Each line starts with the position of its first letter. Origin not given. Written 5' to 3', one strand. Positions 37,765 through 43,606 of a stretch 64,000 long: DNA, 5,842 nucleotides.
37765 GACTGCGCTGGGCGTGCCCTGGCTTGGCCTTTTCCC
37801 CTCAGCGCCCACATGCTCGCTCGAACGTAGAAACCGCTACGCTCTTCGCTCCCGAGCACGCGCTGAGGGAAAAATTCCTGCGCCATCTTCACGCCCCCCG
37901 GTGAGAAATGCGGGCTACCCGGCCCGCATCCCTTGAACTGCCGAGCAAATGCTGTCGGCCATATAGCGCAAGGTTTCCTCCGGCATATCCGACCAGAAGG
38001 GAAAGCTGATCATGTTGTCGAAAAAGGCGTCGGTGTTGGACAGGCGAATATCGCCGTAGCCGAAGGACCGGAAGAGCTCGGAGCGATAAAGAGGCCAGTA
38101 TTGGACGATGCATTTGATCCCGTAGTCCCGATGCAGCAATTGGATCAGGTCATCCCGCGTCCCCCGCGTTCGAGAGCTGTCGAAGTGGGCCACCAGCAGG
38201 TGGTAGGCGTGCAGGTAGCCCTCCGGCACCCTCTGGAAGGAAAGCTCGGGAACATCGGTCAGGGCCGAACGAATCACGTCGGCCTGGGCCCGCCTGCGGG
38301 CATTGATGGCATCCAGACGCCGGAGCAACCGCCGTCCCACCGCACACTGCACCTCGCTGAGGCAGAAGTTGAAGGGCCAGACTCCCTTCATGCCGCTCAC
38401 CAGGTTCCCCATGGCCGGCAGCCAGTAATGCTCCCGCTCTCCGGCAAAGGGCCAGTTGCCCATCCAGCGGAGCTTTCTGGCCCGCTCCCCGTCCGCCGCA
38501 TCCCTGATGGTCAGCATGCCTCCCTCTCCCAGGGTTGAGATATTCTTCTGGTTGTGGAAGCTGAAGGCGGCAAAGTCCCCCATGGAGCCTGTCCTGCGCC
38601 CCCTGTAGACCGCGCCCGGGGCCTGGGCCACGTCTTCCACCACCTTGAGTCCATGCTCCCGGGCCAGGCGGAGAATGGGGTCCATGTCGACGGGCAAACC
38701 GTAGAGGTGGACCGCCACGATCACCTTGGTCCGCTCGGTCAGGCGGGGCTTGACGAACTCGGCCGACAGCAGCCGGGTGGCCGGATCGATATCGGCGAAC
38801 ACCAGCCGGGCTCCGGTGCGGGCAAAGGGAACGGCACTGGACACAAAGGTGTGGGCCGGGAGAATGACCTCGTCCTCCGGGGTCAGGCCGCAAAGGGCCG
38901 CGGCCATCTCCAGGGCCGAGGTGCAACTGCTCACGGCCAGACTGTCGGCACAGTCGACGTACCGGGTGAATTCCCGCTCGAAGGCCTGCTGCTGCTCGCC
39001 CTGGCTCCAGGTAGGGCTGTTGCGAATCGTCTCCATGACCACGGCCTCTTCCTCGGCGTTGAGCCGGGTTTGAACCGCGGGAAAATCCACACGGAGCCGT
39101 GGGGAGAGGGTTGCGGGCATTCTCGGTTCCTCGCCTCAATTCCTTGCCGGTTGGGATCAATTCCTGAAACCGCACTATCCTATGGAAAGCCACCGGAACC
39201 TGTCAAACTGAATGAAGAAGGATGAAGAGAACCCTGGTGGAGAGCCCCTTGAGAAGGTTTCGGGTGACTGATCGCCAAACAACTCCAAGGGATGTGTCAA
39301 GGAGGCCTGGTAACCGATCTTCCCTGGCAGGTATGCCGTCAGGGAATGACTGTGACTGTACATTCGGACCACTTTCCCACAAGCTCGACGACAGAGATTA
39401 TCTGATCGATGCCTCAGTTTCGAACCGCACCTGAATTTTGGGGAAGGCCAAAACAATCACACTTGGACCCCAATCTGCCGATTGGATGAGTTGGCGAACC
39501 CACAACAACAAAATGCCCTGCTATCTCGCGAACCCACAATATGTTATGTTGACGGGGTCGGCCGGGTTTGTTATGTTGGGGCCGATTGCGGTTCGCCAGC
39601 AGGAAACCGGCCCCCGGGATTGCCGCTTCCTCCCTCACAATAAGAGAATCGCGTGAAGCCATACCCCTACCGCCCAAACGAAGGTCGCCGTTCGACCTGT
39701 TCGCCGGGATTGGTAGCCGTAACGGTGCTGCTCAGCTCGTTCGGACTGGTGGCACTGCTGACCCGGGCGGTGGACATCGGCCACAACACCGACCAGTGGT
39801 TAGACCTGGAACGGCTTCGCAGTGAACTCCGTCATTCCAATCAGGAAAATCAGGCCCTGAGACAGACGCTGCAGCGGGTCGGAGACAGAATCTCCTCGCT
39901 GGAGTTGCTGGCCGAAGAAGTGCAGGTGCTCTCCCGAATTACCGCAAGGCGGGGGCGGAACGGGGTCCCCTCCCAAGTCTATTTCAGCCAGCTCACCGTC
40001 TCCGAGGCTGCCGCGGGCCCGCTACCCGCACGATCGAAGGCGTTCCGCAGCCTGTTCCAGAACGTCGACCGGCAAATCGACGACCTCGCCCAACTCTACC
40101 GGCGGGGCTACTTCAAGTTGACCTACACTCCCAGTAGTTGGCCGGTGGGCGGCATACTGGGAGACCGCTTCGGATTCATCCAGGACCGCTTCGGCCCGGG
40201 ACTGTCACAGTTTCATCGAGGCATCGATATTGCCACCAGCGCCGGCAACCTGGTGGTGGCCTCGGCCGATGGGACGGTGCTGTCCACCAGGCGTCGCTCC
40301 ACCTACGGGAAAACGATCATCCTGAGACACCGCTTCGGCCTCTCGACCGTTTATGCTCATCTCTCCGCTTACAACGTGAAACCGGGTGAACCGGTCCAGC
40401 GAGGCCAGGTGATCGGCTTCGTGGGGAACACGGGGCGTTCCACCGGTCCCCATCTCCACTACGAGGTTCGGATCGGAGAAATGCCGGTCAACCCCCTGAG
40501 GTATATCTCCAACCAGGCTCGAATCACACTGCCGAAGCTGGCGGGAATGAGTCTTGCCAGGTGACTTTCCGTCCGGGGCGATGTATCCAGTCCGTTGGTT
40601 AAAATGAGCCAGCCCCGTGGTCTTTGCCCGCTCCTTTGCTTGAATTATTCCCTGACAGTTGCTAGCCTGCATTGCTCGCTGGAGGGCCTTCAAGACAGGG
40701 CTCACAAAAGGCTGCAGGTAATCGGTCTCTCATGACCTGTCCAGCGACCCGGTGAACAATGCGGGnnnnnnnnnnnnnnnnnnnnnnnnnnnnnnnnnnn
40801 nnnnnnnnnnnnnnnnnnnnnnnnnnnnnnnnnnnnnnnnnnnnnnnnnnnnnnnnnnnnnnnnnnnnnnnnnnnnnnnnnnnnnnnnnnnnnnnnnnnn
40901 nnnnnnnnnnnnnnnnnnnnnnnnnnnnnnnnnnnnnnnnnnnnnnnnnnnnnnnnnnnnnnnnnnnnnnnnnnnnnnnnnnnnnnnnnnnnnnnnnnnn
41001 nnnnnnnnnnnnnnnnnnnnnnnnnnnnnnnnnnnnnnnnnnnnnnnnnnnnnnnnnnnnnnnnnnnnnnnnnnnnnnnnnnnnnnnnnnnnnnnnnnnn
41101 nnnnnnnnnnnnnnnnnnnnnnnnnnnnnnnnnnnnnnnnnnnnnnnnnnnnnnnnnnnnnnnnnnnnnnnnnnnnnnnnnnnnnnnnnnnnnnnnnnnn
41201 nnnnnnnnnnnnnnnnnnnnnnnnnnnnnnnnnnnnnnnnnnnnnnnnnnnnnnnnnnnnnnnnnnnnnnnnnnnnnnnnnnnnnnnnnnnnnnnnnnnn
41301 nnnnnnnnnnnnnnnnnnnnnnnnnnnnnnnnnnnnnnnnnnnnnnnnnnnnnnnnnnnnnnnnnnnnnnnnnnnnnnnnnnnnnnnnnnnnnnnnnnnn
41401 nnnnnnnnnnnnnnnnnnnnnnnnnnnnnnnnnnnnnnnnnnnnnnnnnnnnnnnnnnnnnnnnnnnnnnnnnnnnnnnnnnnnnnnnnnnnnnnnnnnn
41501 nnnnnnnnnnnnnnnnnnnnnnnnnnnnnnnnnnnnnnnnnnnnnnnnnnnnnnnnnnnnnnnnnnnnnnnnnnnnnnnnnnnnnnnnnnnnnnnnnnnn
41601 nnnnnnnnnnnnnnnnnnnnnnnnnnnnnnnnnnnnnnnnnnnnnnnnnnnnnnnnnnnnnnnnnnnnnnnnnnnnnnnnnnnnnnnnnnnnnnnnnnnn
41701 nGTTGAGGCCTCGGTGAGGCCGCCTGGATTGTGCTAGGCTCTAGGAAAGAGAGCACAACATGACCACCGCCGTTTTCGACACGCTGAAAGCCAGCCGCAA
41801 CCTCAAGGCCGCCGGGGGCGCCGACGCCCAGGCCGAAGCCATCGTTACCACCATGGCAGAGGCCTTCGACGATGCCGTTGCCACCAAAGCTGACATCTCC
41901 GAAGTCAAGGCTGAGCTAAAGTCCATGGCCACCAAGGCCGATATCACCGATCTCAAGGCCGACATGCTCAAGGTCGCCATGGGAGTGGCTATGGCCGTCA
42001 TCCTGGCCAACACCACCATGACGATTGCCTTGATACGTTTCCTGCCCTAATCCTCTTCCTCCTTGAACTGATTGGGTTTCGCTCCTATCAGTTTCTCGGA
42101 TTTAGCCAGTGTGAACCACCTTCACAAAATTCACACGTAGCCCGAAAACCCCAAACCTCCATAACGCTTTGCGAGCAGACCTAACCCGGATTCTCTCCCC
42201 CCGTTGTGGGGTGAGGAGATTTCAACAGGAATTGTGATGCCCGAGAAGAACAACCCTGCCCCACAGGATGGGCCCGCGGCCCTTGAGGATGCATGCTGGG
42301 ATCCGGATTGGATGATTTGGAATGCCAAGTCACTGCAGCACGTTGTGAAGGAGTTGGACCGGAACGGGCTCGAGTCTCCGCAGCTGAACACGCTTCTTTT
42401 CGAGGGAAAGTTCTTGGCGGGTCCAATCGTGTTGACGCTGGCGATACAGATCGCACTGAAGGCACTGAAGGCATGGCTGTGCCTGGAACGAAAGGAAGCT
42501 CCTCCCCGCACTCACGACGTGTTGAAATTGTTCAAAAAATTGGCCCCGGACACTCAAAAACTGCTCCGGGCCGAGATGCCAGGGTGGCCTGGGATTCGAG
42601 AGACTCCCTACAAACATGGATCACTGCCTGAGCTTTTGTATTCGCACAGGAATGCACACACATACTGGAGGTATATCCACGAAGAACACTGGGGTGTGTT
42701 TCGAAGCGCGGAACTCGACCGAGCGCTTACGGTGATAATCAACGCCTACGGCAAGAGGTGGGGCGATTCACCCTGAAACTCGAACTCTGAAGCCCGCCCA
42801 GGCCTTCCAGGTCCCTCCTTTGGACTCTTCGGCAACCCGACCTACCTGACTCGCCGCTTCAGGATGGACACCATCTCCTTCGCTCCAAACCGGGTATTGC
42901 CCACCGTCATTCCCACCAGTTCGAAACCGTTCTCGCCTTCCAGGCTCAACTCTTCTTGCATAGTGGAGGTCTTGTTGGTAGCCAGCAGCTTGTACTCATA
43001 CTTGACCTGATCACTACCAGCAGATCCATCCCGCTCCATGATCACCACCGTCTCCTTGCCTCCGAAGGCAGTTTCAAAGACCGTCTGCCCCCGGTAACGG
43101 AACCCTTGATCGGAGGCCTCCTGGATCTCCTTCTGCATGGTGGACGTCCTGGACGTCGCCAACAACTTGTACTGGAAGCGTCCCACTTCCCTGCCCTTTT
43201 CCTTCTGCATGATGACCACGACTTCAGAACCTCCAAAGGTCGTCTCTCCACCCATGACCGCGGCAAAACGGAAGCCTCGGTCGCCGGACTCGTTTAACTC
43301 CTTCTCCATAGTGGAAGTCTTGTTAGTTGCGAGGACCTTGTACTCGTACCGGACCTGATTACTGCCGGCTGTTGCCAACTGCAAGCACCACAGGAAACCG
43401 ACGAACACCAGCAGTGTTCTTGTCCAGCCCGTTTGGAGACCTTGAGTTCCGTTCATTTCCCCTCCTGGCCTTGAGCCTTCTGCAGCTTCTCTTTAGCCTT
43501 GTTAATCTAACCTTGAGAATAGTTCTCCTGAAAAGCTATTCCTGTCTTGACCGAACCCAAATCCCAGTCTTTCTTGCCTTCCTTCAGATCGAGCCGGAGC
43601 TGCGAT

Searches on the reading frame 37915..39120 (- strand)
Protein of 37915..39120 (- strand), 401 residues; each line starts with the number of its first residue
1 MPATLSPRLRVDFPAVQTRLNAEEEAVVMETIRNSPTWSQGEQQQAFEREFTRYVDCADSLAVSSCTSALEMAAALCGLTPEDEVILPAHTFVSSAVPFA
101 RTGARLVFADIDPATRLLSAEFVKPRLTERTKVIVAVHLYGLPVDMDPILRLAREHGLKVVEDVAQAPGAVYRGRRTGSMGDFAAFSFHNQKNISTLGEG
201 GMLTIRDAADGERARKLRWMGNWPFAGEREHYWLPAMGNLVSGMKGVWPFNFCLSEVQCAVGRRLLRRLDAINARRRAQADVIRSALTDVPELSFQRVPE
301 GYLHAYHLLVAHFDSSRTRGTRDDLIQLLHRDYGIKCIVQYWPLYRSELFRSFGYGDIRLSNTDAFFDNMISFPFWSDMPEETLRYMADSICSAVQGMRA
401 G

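Call 89: search_protein_families(library=pfam, proteins=[window:37915-39120:-], max_evalue=0.001)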
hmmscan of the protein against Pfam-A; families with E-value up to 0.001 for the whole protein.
window:37915-39120:- (401 aa): 2 families
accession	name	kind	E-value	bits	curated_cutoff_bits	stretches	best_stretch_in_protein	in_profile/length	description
PF01041.23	DegT_DnrJ_EryC1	-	2.7e-90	303.6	19.8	1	23-391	5-359/360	DegT/DnrJ/EryC1/StrS aminotransferase family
PF00266.25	Aminotran_5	-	0.00028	20.4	21.5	1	63-198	67-207/371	Aminotransferase class-V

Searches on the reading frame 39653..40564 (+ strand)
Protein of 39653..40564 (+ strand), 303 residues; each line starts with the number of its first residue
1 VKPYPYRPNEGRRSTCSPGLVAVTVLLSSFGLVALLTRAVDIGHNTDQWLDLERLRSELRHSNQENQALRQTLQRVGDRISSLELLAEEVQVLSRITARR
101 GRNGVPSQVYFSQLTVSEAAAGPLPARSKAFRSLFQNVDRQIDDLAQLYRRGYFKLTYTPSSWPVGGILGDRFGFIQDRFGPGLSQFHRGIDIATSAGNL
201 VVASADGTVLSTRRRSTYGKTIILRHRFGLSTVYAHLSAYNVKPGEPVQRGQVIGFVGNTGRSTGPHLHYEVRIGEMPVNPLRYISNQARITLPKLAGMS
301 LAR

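Call 89: search_protein_families(library=pfam, proteins=[window:39653-40564:+], max_evalue=0.001)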
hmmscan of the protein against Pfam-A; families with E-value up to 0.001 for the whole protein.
window:39653-40564:+ (303 aa): 1 family
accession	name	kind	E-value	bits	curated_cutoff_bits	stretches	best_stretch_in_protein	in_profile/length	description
PF01551.29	Peptidase_M23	-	3.1e-34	117.5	28.7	1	186-281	1-96/96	Peptidase family M23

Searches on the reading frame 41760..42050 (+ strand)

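Call 89: search_protein_families(library=pfam, proteins=[window:41760-42050:+], max_evalue=0.001)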
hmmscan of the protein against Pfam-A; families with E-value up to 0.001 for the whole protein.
window:41760-42050:+ (96 aa): 1 family
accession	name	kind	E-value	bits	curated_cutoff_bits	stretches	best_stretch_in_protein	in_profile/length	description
PF07798.16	CCDC90-like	-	6.5e-06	26.6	33.5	1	6-71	1-68/175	Coiled-coil domain-containing protein 90-like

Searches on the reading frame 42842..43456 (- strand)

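Call 89: search_protein_families(library=pfam, proteins=[window:42842-43456:-], max_evalue=0.001)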
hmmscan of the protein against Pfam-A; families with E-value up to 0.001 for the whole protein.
window:42842-43456:- (204 aa): 1 family
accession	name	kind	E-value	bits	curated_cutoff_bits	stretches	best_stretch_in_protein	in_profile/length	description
PF13783.11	DUF4177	-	1.1e-11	45.3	25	0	37-86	1-65/65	Domain of unknown function (DUF4177)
